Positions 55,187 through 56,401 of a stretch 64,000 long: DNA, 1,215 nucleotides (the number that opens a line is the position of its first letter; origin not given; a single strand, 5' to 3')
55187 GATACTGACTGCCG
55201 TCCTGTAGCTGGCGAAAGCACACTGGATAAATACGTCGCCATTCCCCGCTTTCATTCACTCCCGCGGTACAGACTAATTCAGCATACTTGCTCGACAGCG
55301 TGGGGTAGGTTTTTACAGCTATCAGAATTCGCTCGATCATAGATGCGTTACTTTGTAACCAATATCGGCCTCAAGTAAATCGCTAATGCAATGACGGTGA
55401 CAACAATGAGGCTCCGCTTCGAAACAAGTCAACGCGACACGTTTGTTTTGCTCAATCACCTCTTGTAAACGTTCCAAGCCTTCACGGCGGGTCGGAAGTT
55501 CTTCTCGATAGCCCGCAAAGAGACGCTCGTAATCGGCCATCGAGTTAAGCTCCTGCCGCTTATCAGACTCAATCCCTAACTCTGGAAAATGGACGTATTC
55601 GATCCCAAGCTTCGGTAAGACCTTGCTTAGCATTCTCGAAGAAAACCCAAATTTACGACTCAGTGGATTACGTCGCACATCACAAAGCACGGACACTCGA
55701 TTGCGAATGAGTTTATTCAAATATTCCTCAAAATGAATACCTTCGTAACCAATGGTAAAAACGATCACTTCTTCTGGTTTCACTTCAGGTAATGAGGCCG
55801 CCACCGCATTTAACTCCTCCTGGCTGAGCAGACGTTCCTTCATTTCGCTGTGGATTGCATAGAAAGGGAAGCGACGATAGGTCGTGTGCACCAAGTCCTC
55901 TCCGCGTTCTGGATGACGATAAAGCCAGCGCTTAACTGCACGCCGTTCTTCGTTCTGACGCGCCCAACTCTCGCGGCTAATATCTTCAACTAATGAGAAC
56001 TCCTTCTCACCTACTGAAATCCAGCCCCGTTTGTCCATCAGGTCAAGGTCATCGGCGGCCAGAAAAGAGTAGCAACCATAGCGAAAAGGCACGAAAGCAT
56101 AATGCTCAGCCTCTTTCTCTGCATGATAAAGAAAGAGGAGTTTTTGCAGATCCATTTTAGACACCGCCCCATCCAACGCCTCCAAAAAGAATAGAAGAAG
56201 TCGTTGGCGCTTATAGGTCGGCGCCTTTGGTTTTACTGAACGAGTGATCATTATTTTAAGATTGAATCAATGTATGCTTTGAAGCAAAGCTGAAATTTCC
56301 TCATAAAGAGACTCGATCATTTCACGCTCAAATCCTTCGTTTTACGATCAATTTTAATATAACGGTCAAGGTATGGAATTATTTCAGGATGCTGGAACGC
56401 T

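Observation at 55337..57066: AT-rich HEPN + Panacea-DUF488 pair embedded in the cluster: candidate toxin-antitoxin-like module with an unusual fusion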

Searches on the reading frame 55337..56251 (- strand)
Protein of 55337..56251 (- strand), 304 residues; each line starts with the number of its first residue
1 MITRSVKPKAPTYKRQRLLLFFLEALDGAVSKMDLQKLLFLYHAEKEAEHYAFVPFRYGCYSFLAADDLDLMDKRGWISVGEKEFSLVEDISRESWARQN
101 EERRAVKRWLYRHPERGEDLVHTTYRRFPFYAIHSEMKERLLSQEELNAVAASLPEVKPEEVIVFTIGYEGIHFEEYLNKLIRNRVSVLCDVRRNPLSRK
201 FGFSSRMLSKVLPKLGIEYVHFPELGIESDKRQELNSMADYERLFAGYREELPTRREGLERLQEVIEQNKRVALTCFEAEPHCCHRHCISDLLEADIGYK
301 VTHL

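Call 3: search_protein_families(library=pfam, proteins=[window:55337-56251:-], max_evalue=1)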
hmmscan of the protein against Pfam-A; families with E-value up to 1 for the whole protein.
window:55337-56251:- (304 aa): 3 families
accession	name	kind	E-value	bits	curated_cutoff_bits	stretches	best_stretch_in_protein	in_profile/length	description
PF04343.18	DUF488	-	4.2e-27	95.6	22.2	1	175-293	3-121/121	Domain of unknown function DUF488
PF22751.1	DUF488-N3a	-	1.1e-06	29.4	27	1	241-295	60-116/118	Active DUF488-N3 subclade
PF10074.15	RovC_DNA-bd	-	0.16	13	26.4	0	88-127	70-104/107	T6SS, Transcription factor, DNA binding domain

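Call 5: search_protein_families(library=padloc, proteins=[window:55337-56251:-], max_evalue=0.01)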
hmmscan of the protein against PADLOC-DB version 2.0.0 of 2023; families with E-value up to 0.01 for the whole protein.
window:55337-56251:- (304 aa): 4 families
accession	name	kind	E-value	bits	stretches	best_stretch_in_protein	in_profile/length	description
PDLC04505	PDC-M19A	-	2.5e-100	333.7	1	13-303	2-293/294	-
PDLC04504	PDC-M19A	-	6.7e-58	193.8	1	116-294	45-222/234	-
PDLC04657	PDC-M45B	-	4.5e-19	66.8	1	163-303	5-142/204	-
PDLC04658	PDC-M45C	-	5.4e-10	37.2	1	164-296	3-135/145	-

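Call 6: search_protein_families(library=ncbifam, proteins=[window:55337-56251:-], max_evalue=0.01)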
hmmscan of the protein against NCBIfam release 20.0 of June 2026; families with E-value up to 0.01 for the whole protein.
window:55337-56251:- (304 aa): 1 family
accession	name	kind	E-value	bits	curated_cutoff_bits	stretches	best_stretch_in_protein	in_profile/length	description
NF048014.1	antitoxin_DarG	equivalog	0.00097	18.5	250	1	24-94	181-251/338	type II toxin-antitoxin system antitoxin DNA ADP-ribosyl glycohydrolase DarG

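Call 11: find_homologous_proteins(query=window:55337-56251:-)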
Query window:55337-56251:- (304 aa): 6584 proteins with E <= 0.001 among 7851 candidates; the best 120 are listed.
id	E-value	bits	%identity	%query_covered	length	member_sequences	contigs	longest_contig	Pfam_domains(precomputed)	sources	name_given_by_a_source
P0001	2.7e-202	688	100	100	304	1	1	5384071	PF04343.19,PF22751.2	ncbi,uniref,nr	ncbi:DUF488 family protein [Coraliomargarita algicola]|uniref:DUF488 family protein n=1 Tax=Coraliom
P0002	3.4e-154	531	75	100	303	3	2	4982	PF04343.19,PF22751.2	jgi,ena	jgi:uncharacterized protein (DUF488 family)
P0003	1.3e-151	522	75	100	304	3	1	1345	PF04343.19,PF22751.2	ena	-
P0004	4.2e-146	504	73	100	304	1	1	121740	PF04343.19,PF22751.2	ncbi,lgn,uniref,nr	ncbi:DUF488 family protein [Coraliomargarita sp. SDUM461003]|uniref:DUF488 family protein n=1 Tax=Th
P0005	2.1e-145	502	72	100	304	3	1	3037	PF04343.19,PF22751.2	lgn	-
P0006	4.0e-143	494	75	95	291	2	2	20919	PF04343.19,PF22751.2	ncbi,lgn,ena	-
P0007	5.4e-143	494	72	100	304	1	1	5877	PF04343.19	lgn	-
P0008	2.9e-140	485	73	95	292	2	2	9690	PF04343.19,PF22751.2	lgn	-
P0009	2.0e-139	482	73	95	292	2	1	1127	PF04343.19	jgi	jgi:uncharacterized protein (DUF488 family)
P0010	2.3e-137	475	73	95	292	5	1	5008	PF04343.19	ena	-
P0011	1.2e-132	460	65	100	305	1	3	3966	PF04343.19,PF22751.2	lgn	-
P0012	3.3e-132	458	67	99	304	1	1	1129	PF04343.19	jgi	-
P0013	5.5e-132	458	66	100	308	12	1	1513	PF04343.19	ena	-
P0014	3.5e-130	452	66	97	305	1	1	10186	PF04343.19,PF22751.2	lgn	-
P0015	7.9e-123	428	62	98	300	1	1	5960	PF04343.19,PF22751.2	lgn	-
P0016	1.9e-120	420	61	97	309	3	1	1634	PF04343.19,PF22751.2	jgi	-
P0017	2.5e-120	419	62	100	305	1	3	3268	PF04343.19,PF22751.2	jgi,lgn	-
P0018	5.3e-120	418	61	98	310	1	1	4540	PF04343.19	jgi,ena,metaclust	metaclust:\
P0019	2.4e-119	416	61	100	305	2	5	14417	PF04343.19,PF22751.2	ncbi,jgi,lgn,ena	-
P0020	8.2e-119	414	58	99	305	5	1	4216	PF04343.19,PF22751.2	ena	-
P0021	1.2e-118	414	59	98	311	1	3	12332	PF04343.19,PF22751.2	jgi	-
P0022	1.6e-118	413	61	99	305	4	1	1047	PF04343.19,PF22751.2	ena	-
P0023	1.8e-118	413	61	100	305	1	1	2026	PF04343.19,PF22751.2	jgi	-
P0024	2.6e-118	413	60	100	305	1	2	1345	PF04343.19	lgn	-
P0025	1.9e-117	410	59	97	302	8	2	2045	PF04343.19,PF22751.2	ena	-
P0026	1.0e-116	407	60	100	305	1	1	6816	PF04343.19,PF22751.2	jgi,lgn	-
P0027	1.4e-116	407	61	97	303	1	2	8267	PF04343.19,PF22751.2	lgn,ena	-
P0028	1.8e-116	407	59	97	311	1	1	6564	PF04343.19,PF22751.2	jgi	-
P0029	1.9e-116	407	59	97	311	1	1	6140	PF04343.19,PF22751.2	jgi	-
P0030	3.1e-116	406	59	99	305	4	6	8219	PF04343.19,PF22751.2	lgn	-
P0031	5.8e-116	405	59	100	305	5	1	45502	PF04343.19,PF22751.2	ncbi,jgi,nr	ncbi:MAG: DUF488 domain-containing protein [Deltaproteobacteria bacterium]|nr:DUF488 domain-containi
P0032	1.2e-115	404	59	99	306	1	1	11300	PF04343.19,PF22751.2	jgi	-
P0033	2.2e-115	403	59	100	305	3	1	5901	PF04343.19,PF22751.2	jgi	jgi:hypothetical protein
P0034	2.2e-115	403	59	99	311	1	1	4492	PF04343.19,PF22751.2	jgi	-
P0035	3.9e-115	402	59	100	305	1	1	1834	PF04343.19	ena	-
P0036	4.2e-115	402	60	99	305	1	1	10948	PF04343.19,PF22751.2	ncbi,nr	ncbi:MAG: DUF488 domain-containing protein [Proteobacteria bacterium]|nr:DUF488 domain-containing pr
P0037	4.5e-115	402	58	99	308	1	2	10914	PF04343.19,PF22751.2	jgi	jgi:uncharacterized protein (DUF488 family)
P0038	9.0e-115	401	58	100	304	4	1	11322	PF04343.19,PF22751.2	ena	-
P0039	1.7e-114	400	59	100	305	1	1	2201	PF04343.19,PF22751.2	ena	-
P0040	2.9e-114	399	57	100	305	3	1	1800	PF04343.19,PF22751.2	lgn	-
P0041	5.5e-114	399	59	100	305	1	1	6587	PF04343.19,PF22751.2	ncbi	-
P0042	7.1e-114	398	59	97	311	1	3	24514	PF04343.19,PF22751.2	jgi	jgi:uncharacterized protein (DUF488 family)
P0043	9.4e-114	398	59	98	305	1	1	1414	PF04343.19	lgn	-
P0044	1.9e-113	397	58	100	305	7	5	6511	PF04343.19,PF22751.2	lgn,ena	-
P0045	2.3e-113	396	58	98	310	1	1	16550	PF04343.19,PF22751.2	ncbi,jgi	-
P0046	3.4e-113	396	58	100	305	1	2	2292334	PF04343.19,PF22751.2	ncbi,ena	-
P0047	5.5e-113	395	59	98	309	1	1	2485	PF04343.19,PF22751.2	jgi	-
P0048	1.1e-112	394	59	100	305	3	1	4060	PF04343.19,PF22751.2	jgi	-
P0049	2.6e-112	393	57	99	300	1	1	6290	PF04343.19,PF22751.2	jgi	-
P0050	3.2e-112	393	58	99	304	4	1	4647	PF04343.19,PF22751.2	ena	-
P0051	3.2e-112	393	58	100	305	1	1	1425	PF04343.19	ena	-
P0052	3.5e-112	393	59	100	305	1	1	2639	PF04343.19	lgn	-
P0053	8.0e-112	391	58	97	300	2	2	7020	PF04343.19,PF22751.2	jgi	-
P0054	2.8e-111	390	59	97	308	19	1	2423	PF04343.19,PF22751.2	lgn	-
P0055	7.3e-111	388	56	98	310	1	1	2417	PF04343.19,PF22751.2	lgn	-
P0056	1.1e-110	388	58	97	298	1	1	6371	PF04343.19,PF22751.2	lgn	-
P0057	2.3e-110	387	57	97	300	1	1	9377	PF04343.19,PF22751.2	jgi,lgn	-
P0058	8.0e-109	382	56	97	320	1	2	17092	PF04343.19,PF22751.2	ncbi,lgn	-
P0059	8.7e-109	381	56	97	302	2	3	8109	PF04343.19,PF22751.2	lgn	-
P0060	1.3e-108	381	57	99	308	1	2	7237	PF04343.19,PF22751.2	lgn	-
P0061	1.5e-108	381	56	97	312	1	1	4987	PF04343.19,PF22751.2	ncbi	-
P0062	2.5e-108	380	57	99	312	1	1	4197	PF04343.19,PF22751.2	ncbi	-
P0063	1.1e-107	378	57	97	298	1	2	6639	PF04343.19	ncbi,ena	-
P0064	1.1e-107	378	60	93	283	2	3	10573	PF04343.19,PF22751.2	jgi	jgi:hypothetical protein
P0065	2.6e-107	377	55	97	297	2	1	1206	PF04343.19,PF22751.2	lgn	-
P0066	1.0e-106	375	55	97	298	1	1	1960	PF04343.19,PF22751.2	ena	-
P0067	1.5e-106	374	55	97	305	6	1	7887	PF04343.19,PF22751.2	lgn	-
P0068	3.0e-106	373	57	97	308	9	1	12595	PF04343.19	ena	-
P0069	3.2e-106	373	56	97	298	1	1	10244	PF04343.19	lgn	-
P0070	3.8e-106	373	57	97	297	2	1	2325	PF04343.19,PF22751.2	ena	-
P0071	4.3e-106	373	56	97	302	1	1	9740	PF04343.19,PF22751.2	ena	-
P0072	6.6e-106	372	54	99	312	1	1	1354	PF04343.19,PF22751.2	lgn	-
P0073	6.7e-106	372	55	97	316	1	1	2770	PF04343.19,PF22751.2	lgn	-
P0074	1.4e-105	371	56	97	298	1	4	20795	PF04343.19,PF22751.2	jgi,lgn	-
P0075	1.8e-105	371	55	99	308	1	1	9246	PF04343.19,PF22751.2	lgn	-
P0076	2.2e-105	370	58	97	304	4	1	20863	PF04343.19,PF22751.2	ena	-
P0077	9.2e-105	368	55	100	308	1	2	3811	PF04343.19,PF22751.2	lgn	-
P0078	1.7e-104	367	56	97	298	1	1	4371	PF04343.19,PF22751.2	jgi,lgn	-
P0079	2.3e-104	367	55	97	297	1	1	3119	PF04343.19,PF22751.2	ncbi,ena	-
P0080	3.3e-104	366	56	97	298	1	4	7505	PF04343.19,PF22751.2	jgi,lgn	jgi:hypothetical protein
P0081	3.7e-104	366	56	97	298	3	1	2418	PF04343.19,PF22751.2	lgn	-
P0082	3.9e-104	366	56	94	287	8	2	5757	PF04343.19,PF22751.2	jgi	jgi:hypothetical protein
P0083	4.7e-104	366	56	97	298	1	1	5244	PF04343.19,PF22751.2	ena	-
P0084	7.0e-104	365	56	97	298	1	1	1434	PF04343.19,PF22751.2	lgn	-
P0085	9.5e-104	365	55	97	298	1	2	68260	PF04343.19,PF22751.2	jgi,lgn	jgi:uncharacterized protein (DUF488 family)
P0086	9.7e-104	365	55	97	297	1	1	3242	PF04343.19,PF22751.2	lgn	-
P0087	1.2e-103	365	55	97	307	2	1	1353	PF04343.19,PF22751.2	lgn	-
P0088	1.7e-103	364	56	97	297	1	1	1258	PF04343.19,PF22751.2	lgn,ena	-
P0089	2.6e-103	363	54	97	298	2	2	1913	PF04343.19,PF22751.2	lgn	-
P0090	2.7e-103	363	55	100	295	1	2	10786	PF04343.19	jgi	jgi:hypothetical protein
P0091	2.9e-103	363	56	97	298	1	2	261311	PF04343.19,PF22751.2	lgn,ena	-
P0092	3.3e-103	363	56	97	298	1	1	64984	PF04343.19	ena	-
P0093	3.9e-103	363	57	97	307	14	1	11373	PF04343.19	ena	-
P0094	4.7e-103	363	54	98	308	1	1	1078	PF04343.19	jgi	-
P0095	4.7e-103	363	55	97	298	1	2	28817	PF04343.19,PF22751.2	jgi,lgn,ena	-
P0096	6.2e-103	362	56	99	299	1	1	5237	PF04343.19,PF22751.2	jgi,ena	-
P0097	1.0e-102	361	52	99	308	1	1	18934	PF04343.19,PF22751.2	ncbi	-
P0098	3.2e-102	360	54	99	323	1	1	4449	PF04343.19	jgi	-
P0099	4.3e-102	359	59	89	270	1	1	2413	PF04343.19,PF22751.2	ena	-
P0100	6.1e-102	359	55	97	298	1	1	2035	PF04343.19,PF22751.2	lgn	-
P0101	9.8e-102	358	53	97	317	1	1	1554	PF04343.19,PF22751.2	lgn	-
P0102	9.8e-102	358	55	97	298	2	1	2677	PF04343.19,PF22751.2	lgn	-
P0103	1.6e-101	358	55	98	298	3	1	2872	PF04343.19,PF22751.2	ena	-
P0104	1.6e-101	358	57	97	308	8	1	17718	PF04343.19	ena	-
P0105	1.7e-101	358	55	97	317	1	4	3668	PF04343.19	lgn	-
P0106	2.5e-101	357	56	97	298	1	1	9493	PF04343.19,PF22751.2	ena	-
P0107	2.9e-101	357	54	97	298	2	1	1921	PF04343.19,PF22751.2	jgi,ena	-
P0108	4.0e-101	356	55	97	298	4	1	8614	PF04343.19,PF22751.2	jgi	jgi:hypothetical protein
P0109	5.0e-101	356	54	97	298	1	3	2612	PF04343.19,PF22751.2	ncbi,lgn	-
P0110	6.8e-101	356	73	65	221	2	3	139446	PF04343.19,PF22751.2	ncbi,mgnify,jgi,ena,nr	ncbi:MAG TPA: hypothetical protein DEA90_11400 [Opitutae bacterium]|mgnify:FL=1|nr:hypothetical prot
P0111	1.4e-100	355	53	97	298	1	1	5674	PF04343.19,PF22751.2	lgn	-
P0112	1.7e-100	354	54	97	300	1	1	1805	PF04343.19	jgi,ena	-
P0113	4.7e-100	353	54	98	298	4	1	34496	PF04343.19,PF22751.2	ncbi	ncbi:MAG: DUF488 domain-containing protein [Pseudomonadota bacterium]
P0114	6.7e-100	352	53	97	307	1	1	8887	PF04343.19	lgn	-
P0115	7.5e-100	352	54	97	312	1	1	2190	PF04343.19,PF22751.2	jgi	jgi:hypothetical protein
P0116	1.1e-99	352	55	97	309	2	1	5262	PF04343.19,PF22751.2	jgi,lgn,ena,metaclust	metaclust:\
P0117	1.1e-99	352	53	97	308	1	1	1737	PF04343.19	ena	-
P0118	2.6e-99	350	55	97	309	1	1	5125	PF04343.19,PF22751.2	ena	-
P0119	4.4e-99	350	53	97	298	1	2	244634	PF04343.19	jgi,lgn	jgi:hypothetical protein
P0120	4.7e-99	349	54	98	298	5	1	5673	PF04343.19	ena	-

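Call 15: find_related_loci(query=A1, collection=genome_contigs, flank=10000)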
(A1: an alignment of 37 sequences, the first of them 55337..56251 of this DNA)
Query A1 (304 aa) in genome_contigs; peptide patterns used: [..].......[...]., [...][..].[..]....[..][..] (x = any residue, [..] = any of these).
507 stretches matched a pattern; 501 encode a relative of the query (tblastn E <= 1e-3); the best 80 are kept; 80 distinct loci.
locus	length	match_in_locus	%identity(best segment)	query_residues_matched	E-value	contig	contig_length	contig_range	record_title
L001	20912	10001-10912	73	2-304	2e-152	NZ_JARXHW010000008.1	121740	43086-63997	Thalassobacterium maritimum strain SDUM461003 scaffold_8_length=121741, whole genome shotgun sequence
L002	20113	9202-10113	72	2-304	2e-151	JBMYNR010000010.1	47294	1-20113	MAG: Opitutales bacterium isolate ME_XS_2307_bin_81 ME_XS_2307_bin_81_9, whole genome shotgun sequence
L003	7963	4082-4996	61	1-304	3e-124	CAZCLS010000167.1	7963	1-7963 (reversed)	MAG TPA_asm: uncultured bacterium isolate SRP178699_co1_462 genome assembly, contig: NODE_12945_length_7963_cov_6.917172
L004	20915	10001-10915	60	1-304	4e-122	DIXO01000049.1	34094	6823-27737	MAG TPA_asm: Syntrophaceae bacterium UBA6078 UBA6078_contig_2574, whole genome shotgun sequence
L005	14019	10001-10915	59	1-304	7e-121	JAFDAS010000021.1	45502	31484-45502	MAG: Deltaproteobacteria bacterium isolate AB_3033_Bin_88 AB_3033_Bin_88_scaffold_2830, whole genome shotgun sequence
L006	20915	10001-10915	58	1-304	1e-118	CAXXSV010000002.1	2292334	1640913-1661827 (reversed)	MAG: Opitutales bacterium isolate 64b3ab9a-5704-4555-8d52-5d326e640778 genome assembly, contig: contig_2, whole genome s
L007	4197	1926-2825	57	5-304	3e-115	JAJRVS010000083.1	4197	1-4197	MAG: Verrucomicrobia bacterium isolate Dive96_bin10.62 k141_1114761, whole genome shotgun sequence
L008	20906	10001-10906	57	9-303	1e-107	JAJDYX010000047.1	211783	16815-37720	MAG: Candidatus Latescibacterota bacterium isolate jk18x34bins.57 k141_24368, whole genome shotgun sequence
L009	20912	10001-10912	57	1-304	5e-117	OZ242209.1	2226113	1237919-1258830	MAG: Dehalococcoidia bacterium isolate eb4fe781-1ab0-44ac-a056-53c44a0a8a70 genome assembly, chromosome: 1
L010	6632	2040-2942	56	4-304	2e-106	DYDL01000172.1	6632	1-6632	MAG TPA_asm: Desulfocapsa sp. isolate IMS_BF-2 NODE_2778_length_6639_cov_11.532, whole genome shotgun sequence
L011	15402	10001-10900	52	3-304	4e-106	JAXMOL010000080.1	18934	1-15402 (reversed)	MAG: Candidatus Hydrogenedentota bacterium isolate EC_MBin.53 ECX_974CoAssmbCtg, whole genome shotgun sequence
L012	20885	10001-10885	52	6-304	5e-101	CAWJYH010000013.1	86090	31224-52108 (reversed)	MAG: uncultured delta proteobacterium isolate MFD03899.bin.2.95 genome assembly, contig: contig_25004, whole genome shot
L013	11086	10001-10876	53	9-304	1e-100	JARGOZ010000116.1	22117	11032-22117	MAG: Verrucomicrobiales bacterium isolate bin_ji_oxhcr1.018 NODE_1073_length_22117_cov_5.655788, whole genome shotgun se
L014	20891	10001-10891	54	6-304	6e-100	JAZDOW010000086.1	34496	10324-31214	MAG: Pseudomonadota bacterium isolate MEGAHIT-group-0.800 k141_16123551, whole genome shotgun sequence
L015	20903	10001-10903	50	1-304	4e-97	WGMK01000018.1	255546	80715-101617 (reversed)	MAG: Candidatus Hydrogenedens sp. isolate RI_113 c_000000053730, whole genome shotgun sequence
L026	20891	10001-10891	45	6-304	4e-86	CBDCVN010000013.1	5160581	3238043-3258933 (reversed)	MAG: Trueperaceae bacterium isolate f75358e7-05db-490e-a76d-0b7b0ca57d15 genome assembly, contig: contig_11, whole genom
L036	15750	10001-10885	46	8-304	8e-84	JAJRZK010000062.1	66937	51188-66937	MAG: Nitrospirae bacterium isolate Dive96_bin4.192 k141_4985372, whole genome shotgun sequence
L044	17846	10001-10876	42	9-304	1e-80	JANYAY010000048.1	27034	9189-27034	MAG: Deltaproteobacteria bacterium isolate GL140_5_metabat_391 GL140_5_k141_732431, whole genome shotgun sequence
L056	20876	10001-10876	39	11-304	2e-76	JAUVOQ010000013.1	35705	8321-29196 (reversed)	MAG: Candidatus Ruthturnera sp. isolate CSMAG_640 CSMAG_640_k141_439794_length_35705_cov_29.9910, whole genome shotgun s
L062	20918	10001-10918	44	1-304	2e-74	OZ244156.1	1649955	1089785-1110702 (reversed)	MAG: Alphaproteobacteria bacterium isolate 7009779c-6c46-428a-8ad6-139a494dc1e6 genome assembly, chromosome: 1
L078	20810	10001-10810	41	11-293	2e-72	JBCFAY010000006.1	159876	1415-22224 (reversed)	MAG: Bacillota bacterium isolate metabat2.bin.18 NODE_98_length_159876_cov_5.624081, whole genome shotgun sequence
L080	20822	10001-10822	43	11-293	4e-72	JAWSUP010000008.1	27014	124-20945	MAG: Bacillota bacterium isolate B4G8CH4-14 NODE_457_length_27014_cov_4.974888, whole genome shotgun sequence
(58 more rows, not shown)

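Call 22: predict_structure(alignment_id=A1)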
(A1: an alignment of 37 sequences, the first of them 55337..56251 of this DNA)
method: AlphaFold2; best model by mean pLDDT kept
length: 304 residues; sequences in the alignment: 37
mean_pLDDT: 91.5   pTM: 0.88
mean pLDDT of the five models: 91.5, 90.5, 90.5, 89.0, 85.0
residues with pLDDT >= 90: 236; 70-90: 56; 50-70: 8; < 50: 4
segments of 3 or more residues with pLDDT < 50: 1-4
pLDDT, mean of each block of 10 residues (from residue 1): 65 95 94 97 94 93 95 94 92 93 97 96 97 95 97 90 93 92 96 71 79 94 91 84 94 95 97 89 89 95 95
secondary structure, 60 per line:
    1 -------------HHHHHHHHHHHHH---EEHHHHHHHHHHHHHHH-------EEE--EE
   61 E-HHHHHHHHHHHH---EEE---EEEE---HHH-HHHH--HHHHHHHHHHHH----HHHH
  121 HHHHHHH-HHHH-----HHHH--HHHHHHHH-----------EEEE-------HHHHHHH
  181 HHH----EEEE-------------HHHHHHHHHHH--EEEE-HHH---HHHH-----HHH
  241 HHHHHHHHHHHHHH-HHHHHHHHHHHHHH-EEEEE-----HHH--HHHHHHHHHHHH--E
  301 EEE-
elements in order: H14-26 H32-46 E54-56 E59-61 H63-74 E78-80 E84-87 H95-98 H101-112 H117-127 H129-132 H138-141 H144-151 E163-166 H174-183 E188-191 H205-215 E218-221 H229-232 H238-254 H256-269 E271-275 H286-297 E300-303

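Call 28: search_protein_families(library=pfam, proteins=[L002:7386-8669:+, L002:8751-9134:+, L002:14221-14970:-], max_evalue=10)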
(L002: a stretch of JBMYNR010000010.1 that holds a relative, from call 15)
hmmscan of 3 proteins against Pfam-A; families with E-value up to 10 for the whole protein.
L002:7386-8669:+ (427 aa): 23 families
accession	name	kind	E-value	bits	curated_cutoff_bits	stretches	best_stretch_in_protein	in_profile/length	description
PF09304.16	Cortex-I_coil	-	0.0023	18.6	60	1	126-191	6-70/107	Cortexillin coiled-coil region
PF24003.1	DUF7319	-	0.012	15.5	27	1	296-367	121-192/205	Domain of unknown function (DUF7319)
PF09943.14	DUF2175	-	0.026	15.2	25.1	1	85-141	39-95/98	Uncharacterized protein conserved in archaea (DUF2175)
PF21329.2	CYP38_PsbQ-like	-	0.048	14.6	27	1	66-142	24-94/117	Peptidyl-prolyl cis-trans isomerase CYP38-like, PsbQ-like domain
PF02894.22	GFO_IDH_MocA_C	-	0.074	13.3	22.9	1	140-202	111-182/218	Oxidoreductase family, C-terminal alpha/beta domain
PF19793.4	DUF6277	-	0.11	13.2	32.8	2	167-225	45-103/117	Family of unknown function (DUF6277)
PF11802.13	CENP-K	-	0.11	12.4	27.2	2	203-248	55-100/263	Centromere-associated protein K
PF13801.11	Metal_resist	-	0.25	11.9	29.2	1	337-390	8-56/125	Heavy-metal resistance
PF07303.18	Occludin_ELL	-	0.26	12.5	31.2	1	40-112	25-96/101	Occludin homology domain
PF10107.15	Endonuc_Holl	-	0.81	9.9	23.8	1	165-224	12-70/159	Endonuclease related to archaeal Holliday junction resolvase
PF02912.23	Phe_tRNA-synt_N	-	0.89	10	22.3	1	145-200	9-61/69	Aminoacyl tRNA synthetase class II, N-terminal domain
PF23084.1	KH_PARP14_1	-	0.98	10.2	21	1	134-191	20-80/84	PARP14, first type I KH domain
PF00815.25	Histidinol_dh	-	1.1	8.6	27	1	161-238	10-87/411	Histidinol dehydrogenase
PF06103.16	DUF948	-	1.2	9.8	37.2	1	123-183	20-76/89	Bacterial protein of unknown function (DUF948)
PF07889.17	DUF1664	-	1.2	9.6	34.6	1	126-183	45-102/124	Protein of unknown function (DUF1664)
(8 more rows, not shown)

L002:8751-9134:+ (127 aa): 1 family
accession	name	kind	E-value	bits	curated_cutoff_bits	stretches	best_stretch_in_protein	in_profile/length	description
PF10711.15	DUF2513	-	1.4e-19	70.7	29.6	1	3-105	2-98/100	Hypothetical protein (DUF2513)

L002:14221-14970:- (249 aa): 1 family
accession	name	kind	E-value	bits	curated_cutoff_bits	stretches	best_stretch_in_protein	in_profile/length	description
PF01351.25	RNase_HII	-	2.5e-31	109.6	25.8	2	19-115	1-94/199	Ribonuclease HII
